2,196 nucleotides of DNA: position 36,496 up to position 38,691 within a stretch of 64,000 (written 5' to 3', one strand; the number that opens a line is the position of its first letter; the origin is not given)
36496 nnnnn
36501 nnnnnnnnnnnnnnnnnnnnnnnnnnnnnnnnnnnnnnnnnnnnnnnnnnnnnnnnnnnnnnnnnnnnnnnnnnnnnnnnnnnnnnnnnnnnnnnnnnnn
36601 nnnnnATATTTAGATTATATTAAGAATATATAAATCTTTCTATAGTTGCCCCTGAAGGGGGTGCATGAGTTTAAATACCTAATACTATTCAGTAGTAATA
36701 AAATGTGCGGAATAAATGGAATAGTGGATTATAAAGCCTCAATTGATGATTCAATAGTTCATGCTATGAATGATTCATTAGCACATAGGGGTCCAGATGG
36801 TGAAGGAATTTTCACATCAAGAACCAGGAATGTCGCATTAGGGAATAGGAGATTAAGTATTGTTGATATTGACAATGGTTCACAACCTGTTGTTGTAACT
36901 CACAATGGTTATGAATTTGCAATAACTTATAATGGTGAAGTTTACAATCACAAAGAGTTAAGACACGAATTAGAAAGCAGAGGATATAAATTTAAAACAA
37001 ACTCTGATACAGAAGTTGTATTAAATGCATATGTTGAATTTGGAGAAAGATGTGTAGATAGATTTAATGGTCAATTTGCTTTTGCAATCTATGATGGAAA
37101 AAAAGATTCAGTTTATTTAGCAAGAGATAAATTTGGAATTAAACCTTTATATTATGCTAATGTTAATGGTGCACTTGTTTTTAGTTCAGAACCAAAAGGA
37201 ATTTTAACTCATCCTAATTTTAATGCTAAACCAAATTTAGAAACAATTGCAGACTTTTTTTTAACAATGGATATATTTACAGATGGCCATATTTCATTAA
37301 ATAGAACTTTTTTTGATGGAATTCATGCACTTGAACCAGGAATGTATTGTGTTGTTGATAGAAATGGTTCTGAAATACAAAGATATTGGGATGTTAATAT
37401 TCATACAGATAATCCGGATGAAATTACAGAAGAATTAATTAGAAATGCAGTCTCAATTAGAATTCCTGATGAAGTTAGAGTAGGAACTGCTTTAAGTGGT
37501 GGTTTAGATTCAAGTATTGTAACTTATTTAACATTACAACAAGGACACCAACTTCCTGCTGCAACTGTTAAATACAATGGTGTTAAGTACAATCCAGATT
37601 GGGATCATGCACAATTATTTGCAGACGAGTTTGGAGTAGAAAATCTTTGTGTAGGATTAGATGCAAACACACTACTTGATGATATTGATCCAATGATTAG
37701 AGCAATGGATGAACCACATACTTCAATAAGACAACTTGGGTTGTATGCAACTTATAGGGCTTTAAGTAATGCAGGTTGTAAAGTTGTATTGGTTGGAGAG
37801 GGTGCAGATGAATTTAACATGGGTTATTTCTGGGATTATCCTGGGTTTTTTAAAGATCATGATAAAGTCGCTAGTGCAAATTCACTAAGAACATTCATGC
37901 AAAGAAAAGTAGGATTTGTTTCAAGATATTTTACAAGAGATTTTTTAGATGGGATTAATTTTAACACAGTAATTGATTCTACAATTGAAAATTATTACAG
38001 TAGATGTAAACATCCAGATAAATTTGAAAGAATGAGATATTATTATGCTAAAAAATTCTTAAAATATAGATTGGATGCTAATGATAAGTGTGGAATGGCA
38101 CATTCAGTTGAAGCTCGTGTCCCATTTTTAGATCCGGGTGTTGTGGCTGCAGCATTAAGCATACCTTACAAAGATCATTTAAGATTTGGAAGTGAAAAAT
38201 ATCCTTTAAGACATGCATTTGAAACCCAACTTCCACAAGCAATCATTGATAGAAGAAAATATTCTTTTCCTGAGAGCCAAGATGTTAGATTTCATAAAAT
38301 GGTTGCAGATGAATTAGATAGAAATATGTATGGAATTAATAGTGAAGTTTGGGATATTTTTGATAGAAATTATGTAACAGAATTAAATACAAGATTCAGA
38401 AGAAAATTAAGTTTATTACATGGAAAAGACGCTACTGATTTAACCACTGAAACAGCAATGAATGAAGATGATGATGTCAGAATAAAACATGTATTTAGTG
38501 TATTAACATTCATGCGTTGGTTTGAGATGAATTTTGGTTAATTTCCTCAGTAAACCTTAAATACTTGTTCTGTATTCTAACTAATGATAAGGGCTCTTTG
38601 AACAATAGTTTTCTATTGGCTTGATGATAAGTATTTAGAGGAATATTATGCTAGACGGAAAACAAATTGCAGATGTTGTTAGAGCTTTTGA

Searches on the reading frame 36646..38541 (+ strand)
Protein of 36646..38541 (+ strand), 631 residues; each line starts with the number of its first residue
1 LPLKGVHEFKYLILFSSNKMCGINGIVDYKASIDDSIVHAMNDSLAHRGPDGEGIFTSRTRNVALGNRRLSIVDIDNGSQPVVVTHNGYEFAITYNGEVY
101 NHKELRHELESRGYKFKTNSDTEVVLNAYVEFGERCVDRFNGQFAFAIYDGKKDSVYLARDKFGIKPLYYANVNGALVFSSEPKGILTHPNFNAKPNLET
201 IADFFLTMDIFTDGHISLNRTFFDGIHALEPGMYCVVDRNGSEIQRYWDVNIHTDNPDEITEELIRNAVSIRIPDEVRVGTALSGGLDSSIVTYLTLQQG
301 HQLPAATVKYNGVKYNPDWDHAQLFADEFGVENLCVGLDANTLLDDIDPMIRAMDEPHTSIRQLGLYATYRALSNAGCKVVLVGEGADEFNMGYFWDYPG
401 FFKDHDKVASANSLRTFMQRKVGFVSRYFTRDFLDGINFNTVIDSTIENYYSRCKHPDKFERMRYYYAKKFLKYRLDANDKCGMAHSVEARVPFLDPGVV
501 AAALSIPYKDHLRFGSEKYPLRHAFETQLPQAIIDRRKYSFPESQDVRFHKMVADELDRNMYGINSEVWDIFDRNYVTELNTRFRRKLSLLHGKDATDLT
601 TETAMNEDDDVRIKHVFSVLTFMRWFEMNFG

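Call 81: search_protein_families(library=pfam, proteins=[window:36646-38541:+], max_evalue=0.0001)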
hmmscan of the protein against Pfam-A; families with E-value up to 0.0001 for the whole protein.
window:36646-38541:+ (631 aa): 4 families
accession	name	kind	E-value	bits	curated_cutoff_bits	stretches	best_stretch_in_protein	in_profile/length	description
PF00733.27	Asn_synthase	-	9.8e-60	203.5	21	1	262-584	3-331/354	Asparagine synthase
PF13537.11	GATase_7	-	9.3e-45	152.1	25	1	68-187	2-122/123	Glutamine amidotransferase domain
PF13522.11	GATase_6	-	6.8e-40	136.5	27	1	50-182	1-130/130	Glutamine amidotransferase domain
PF12481.13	DUF3700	-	1.3e-05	25.3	27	1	134-182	123-172/228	Aluminium induced protein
